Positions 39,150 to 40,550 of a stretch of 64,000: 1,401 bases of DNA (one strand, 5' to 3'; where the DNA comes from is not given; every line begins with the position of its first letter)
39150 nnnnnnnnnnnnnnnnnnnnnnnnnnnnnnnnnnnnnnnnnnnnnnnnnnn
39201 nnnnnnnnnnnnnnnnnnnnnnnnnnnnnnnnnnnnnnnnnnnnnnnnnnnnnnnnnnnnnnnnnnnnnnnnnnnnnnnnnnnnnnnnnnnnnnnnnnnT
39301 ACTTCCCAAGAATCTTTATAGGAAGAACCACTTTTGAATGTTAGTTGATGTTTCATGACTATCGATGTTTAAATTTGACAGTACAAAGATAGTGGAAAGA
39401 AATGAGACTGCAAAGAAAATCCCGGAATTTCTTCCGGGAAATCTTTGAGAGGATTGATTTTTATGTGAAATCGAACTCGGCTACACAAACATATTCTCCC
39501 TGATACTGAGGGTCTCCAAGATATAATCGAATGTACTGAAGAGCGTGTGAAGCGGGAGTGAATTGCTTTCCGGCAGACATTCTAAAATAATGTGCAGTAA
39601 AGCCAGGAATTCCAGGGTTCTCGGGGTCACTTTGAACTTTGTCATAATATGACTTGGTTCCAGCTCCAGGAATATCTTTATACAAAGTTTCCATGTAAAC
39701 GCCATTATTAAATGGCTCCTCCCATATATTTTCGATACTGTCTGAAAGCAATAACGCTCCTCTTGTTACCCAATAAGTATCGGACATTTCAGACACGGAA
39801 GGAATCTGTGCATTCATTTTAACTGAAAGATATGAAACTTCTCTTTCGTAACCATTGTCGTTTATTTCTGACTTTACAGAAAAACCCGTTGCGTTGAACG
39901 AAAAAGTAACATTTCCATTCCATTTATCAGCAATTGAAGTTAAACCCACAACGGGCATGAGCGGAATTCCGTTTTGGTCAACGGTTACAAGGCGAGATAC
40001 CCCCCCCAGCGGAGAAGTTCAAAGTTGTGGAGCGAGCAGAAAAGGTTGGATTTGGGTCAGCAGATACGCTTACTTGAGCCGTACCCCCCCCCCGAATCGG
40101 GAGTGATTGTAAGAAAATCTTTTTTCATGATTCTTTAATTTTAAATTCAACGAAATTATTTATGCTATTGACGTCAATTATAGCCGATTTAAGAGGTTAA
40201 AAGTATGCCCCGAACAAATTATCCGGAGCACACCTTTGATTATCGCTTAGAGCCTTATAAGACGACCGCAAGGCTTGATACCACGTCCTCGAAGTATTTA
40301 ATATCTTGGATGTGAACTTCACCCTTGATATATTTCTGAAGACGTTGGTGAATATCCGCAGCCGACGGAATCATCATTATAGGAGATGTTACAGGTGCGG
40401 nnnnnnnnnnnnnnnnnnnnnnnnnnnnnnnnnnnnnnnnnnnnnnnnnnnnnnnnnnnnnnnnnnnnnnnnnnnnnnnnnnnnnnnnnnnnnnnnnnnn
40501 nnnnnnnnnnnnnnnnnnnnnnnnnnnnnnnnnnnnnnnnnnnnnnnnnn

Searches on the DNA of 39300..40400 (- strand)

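Call 6: search_dna_similar(query=window:39300-40400:-, collection=phages, mode=distant, max_rows=30)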
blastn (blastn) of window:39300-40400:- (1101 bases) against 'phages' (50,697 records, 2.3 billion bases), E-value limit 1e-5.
No match.
